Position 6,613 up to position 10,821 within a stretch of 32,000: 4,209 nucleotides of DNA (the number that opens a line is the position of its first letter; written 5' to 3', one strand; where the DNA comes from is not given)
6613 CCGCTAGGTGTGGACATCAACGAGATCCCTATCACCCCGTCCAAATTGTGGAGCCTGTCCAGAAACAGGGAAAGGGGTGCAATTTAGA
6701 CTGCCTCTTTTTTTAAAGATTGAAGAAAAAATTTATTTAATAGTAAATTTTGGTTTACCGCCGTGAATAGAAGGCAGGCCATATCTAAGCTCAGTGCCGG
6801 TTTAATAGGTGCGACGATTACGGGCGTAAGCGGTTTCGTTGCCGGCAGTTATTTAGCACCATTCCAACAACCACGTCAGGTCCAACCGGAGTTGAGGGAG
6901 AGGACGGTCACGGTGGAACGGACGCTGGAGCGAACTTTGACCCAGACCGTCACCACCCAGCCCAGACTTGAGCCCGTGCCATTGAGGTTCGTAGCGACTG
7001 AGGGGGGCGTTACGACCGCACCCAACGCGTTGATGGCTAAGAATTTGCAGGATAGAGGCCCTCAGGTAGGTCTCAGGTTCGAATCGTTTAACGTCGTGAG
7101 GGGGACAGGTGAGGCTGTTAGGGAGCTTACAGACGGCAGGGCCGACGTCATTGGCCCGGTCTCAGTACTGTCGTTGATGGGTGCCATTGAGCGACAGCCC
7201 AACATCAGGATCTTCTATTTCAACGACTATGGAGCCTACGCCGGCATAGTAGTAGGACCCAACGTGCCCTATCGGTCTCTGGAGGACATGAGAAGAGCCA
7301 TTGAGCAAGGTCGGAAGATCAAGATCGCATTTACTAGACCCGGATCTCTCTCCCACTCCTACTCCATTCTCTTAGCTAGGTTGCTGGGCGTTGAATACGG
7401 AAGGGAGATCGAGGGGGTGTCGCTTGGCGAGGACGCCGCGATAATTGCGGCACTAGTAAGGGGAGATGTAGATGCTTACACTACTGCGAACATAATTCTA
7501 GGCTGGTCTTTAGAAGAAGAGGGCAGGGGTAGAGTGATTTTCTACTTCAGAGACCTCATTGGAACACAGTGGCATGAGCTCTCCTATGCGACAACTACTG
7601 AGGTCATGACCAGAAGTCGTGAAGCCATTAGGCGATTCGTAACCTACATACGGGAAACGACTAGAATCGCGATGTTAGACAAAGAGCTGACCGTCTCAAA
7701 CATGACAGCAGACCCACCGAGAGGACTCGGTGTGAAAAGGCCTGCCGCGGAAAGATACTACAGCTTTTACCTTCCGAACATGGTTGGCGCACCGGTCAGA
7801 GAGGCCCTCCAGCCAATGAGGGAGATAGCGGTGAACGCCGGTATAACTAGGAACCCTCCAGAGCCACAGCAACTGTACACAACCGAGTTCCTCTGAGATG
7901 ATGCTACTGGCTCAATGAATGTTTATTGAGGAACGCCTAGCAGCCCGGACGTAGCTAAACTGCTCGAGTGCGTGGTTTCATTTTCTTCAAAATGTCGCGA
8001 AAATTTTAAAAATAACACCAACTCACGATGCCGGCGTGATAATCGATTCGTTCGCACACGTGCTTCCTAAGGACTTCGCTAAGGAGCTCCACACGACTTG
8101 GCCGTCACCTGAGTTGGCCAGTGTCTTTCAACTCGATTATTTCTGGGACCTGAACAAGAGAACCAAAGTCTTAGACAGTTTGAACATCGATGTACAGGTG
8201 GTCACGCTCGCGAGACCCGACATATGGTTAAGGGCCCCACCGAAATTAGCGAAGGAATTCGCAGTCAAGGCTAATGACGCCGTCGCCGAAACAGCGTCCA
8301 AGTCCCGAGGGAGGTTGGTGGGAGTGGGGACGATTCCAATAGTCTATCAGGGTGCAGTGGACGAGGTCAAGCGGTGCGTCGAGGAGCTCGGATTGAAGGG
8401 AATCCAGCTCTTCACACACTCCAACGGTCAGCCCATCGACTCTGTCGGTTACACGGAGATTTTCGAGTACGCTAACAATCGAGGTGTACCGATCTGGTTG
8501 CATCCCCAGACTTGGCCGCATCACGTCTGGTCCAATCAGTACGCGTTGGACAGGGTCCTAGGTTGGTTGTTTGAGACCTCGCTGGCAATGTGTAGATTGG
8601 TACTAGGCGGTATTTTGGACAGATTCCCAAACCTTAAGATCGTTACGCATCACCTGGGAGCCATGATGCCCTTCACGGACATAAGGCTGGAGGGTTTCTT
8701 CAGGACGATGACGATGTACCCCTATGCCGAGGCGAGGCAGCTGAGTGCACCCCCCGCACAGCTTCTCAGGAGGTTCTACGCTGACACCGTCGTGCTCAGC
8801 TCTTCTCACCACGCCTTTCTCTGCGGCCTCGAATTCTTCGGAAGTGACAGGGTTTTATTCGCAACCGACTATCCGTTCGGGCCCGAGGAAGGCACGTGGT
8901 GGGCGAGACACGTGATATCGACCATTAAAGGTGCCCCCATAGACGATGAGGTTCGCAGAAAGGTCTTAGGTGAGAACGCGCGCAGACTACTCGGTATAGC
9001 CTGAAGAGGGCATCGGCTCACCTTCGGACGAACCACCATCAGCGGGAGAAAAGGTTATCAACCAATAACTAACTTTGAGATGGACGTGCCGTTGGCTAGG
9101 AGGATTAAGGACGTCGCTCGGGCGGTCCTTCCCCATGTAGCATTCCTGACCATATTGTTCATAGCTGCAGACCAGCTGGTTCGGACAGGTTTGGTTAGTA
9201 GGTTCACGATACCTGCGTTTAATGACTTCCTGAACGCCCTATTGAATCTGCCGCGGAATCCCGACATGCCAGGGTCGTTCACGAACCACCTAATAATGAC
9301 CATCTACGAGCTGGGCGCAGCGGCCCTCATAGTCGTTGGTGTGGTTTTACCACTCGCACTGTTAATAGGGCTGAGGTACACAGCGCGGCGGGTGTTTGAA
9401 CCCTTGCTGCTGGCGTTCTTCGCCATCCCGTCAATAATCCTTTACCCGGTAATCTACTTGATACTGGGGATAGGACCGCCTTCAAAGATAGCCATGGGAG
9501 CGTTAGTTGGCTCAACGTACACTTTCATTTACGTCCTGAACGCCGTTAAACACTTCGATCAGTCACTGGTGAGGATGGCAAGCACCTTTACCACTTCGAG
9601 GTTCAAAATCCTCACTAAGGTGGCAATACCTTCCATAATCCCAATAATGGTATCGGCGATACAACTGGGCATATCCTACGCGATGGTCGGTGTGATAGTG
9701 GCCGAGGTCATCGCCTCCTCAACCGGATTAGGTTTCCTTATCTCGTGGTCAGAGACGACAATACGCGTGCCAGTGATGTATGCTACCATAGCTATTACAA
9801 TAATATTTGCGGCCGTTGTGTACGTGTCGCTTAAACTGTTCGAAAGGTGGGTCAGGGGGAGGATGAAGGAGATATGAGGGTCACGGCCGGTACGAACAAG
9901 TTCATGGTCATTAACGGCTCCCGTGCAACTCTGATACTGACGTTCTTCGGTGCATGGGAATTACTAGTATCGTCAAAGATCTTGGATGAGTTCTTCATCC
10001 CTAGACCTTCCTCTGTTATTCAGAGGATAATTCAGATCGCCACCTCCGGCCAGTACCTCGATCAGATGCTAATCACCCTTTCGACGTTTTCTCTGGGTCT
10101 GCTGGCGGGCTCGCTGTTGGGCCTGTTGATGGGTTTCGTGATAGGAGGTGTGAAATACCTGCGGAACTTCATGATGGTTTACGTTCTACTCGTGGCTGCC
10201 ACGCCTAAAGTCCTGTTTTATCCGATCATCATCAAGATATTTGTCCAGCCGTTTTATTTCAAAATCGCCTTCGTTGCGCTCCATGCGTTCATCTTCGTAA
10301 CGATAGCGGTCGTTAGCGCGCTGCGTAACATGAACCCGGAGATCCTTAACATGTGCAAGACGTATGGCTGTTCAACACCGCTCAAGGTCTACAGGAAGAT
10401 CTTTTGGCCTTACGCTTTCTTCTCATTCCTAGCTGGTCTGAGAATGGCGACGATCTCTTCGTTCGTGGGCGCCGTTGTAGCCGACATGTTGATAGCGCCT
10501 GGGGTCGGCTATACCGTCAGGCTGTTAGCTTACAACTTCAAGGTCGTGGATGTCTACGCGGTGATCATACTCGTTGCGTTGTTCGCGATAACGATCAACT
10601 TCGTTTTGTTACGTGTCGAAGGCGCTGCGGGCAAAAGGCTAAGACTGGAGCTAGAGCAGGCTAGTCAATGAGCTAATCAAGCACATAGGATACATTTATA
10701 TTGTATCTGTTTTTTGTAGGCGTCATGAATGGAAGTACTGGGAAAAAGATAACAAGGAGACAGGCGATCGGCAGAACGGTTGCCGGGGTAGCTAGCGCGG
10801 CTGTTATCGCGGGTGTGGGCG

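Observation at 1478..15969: Modular aromatic/heteroaromatic-carboxylate utilisation island: 3 binding proteins + 3 amidohydrolase_2 enzymes + ligase + Mo-hydroxylase + BFD-like enzyme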

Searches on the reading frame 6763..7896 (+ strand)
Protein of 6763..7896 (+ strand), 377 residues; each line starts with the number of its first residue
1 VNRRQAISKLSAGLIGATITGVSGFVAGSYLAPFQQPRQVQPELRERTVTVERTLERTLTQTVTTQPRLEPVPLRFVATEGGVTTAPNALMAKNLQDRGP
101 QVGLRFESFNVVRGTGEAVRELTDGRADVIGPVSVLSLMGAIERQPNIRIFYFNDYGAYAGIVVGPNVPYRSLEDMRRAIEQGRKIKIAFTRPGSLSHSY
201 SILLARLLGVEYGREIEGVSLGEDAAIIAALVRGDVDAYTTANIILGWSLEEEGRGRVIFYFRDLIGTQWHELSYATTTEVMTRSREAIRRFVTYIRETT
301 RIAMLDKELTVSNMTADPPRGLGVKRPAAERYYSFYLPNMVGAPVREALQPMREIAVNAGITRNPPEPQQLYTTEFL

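Call 3: search_protein_families(library=pfam, proteins=[window:6763-7896:+])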
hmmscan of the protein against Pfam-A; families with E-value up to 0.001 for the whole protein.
window:6763-7896:+ (377 aa): 2 families
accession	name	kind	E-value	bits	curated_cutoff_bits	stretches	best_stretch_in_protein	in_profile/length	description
PF09084.16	NMT1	-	2e-08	34.8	20.5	1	226-304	131-210/216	NMT1/THI5 like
PF12974.12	Phosphonate-bd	-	1e-05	25.5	27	1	109-246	33-167/242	ABC transporter, phosphonate, periplasmic substrate-binding protein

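Call 6: search_protein_families(library=ncbifam, proteins=[window:6763-7896:+], max_evalue=0.00001)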
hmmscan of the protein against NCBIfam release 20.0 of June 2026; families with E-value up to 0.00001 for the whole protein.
window:6763-7896:+ (377 aa): 1 family
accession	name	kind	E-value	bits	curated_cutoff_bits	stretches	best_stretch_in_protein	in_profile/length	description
TIGR01728.1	SsuA_fam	subfamily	4.4e-07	29.4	163.5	1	157-376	82-288/290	aliphatic sulfonate ABC transporter substrate-binding protein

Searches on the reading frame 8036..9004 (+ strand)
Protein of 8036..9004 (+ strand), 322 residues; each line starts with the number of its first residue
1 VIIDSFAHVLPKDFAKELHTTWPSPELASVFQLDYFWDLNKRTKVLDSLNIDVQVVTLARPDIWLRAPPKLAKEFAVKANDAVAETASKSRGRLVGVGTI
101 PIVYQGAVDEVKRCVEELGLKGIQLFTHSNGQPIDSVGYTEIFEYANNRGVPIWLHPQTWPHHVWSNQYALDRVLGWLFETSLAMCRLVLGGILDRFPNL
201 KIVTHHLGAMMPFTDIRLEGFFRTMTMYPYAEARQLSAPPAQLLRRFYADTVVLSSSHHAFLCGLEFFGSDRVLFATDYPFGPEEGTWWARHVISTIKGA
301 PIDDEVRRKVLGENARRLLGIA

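Call 3: search_protein_families(library=pfam, proteins=[window:8036-9004:+])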
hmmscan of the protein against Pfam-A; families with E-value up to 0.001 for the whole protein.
window:8036-9004:+ (322 aa): 1 family
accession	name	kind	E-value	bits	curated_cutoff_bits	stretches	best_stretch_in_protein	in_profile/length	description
PF04909.20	Amidohydro_2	-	6.6e-34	118.4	26.4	1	74-321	60-289/289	Amidohydrolase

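Call 6: search_protein_families(library=ncbifam, proteins=[window:8036-9004:+], max_evalue=0.00001)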
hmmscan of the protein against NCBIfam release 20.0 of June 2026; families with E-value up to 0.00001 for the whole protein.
window:8036-9004:+ (322 aa): 0 families

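Call 10: search_solved_structures(query=window:8036-9004:+, max_evalue=0.001)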
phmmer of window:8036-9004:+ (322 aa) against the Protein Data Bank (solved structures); distinct sequences matched with E-value up to 0.001: 37.
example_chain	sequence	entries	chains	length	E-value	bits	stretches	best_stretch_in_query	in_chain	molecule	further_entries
4icm_A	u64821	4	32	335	1.1e-31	113.5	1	41-320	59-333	5-carboxyvanillate decarboxylase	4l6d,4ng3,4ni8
4igm_A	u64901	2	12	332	4.9e-29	104.9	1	34-321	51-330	2-amino-3-carboxymuconate-6-semialdehyde decarboxylase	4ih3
4ign_A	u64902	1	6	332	4.9e-29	104.9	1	34-321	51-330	2-amino-3-carboxymuconate-6-semialdehyde decarboxylase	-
4ofc_A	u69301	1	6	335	5.1e-29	104.8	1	34-321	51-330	2-amino-3-carboxymuconate-6-semialdehyde decarboxylase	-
2wm1_A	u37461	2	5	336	5.1e-29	104.8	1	34-321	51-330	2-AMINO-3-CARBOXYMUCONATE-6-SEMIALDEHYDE DECARBOXYLASE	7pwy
3ij6_A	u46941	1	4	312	1.2e-26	97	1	3-316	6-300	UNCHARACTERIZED METAL-DEPENDENT HYDROLASE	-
4inf_A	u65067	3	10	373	2.3e-26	96.1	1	30-281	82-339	METAL-DEPENDENT HYDROLASE | 5-Carboxyvanillate Decarboxylase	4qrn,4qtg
4qs5_A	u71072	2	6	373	1.1e-25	93.8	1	30-281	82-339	Ligw2 Decarboxylase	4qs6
4hjw_A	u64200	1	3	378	3e-23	85.8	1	34-319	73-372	Uracil-5-carboxylate decarboxylase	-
3s4t_A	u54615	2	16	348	2.5e-20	76.2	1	40-285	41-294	Amidohydrolase 2 | Gamma-resorcylate decarboxylase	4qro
3nur_A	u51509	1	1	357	8.3e-20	74.5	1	42-321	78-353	Amidohydrolase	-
7wkm_A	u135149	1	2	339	1.2e-19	74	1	36-283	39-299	Amidohydrolase 2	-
7wjr_A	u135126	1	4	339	1.2e-19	74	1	36-283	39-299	2,3-dihydroxybenzoate decarboxylase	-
7wmb_A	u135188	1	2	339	1.3e-19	73.9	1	36-283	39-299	Amidohydrolase 2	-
7a19_A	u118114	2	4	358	1.4e-19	73.8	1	35-283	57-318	Amidohydrolase 2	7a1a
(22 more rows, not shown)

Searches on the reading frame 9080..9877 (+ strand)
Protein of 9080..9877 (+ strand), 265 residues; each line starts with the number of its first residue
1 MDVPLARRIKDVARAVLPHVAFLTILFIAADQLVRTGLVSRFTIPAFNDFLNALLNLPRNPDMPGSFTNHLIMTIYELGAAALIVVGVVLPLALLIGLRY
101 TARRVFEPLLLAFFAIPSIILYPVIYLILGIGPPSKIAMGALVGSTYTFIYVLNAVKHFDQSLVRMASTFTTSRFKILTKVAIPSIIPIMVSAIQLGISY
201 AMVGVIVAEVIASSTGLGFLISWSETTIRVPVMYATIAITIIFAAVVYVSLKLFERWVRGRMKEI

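Call 3: search_protein_families(library=pfam, proteins=[window:9080-9877:+])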
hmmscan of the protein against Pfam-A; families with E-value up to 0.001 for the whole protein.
window:9080-9877:+ (265 aa): 1 family
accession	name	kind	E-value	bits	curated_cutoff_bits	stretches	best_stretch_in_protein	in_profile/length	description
PF00528.27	BPD_transp_1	-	6.3e-20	72.1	26.4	1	90-259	2-183/184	Binding-protein-dependent transport system inner membrane component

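Call 6: search_protein_families(library=ncbifam, proteins=[window:9080-9877:+], max_evalue=0.00001)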
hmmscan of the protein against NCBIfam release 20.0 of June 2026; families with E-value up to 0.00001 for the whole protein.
window:9080-9877:+ (265 aa): 4 families
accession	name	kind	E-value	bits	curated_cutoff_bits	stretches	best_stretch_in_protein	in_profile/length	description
NF007545.0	PRK10160.1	equivalog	2.3e-18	66.6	342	1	12-256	20-265/275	taurine ABC transporter permease TauC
NF040733.1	ABC_perm_U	equivalog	6.2e-17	61.9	295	1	27-256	18-243/251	ABC transporter permease subunit SaoP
NF008470.0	PRK11365.1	equivalog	7.2e-15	55.1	347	1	22-259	16-251/263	aliphatic sulfonate ABC transporter permease SsuC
TIGR01183.1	ntrB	equivalog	7.7e-07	29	209.05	1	81-257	31-201/202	nitrate ABC transporter permease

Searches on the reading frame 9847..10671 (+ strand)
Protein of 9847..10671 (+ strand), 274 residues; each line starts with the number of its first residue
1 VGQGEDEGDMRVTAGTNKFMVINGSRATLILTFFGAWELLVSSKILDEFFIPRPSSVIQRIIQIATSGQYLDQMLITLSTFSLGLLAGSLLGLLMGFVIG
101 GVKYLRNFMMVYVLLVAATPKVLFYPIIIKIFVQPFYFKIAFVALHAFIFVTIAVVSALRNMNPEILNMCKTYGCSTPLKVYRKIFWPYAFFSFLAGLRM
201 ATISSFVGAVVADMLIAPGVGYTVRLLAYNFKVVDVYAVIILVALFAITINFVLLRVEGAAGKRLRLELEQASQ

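Call 3: search_protein_families(library=pfam, proteins=[window:9847-10671:+])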
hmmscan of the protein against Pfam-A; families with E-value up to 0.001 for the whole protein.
window:9847-10671:+ (274 aa): 1 family
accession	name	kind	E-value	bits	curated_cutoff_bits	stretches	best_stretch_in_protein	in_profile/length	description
PF00528.27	BPD_transp_1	-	1e-17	64.9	26.4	1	88-266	1-183/184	Binding-protein-dependent transport system inner membrane component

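Call 6: search_protein_families(library=ncbifam, proteins=[window:9847-10671:+], max_evalue=0.00001)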
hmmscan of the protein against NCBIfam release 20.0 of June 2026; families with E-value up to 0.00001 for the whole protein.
window:9847-10671:+ (274 aa): 3 families
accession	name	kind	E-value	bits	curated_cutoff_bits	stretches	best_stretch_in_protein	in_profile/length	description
NF040733.1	ABC_perm_U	equivalog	1.5e-15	57.4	295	1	27-259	12-243/251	ABC transporter permease subunit SaoP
NF008470.0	PRK11365.1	equivalog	2e-15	56.9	347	1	34-246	22-234/263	aliphatic sulfonate ABC transporter permease SsuC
NF007545.0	PRK10160.1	equivalog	1.7e-10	40.8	342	1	27-254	29-260/275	taurine ABC transporter permease TauC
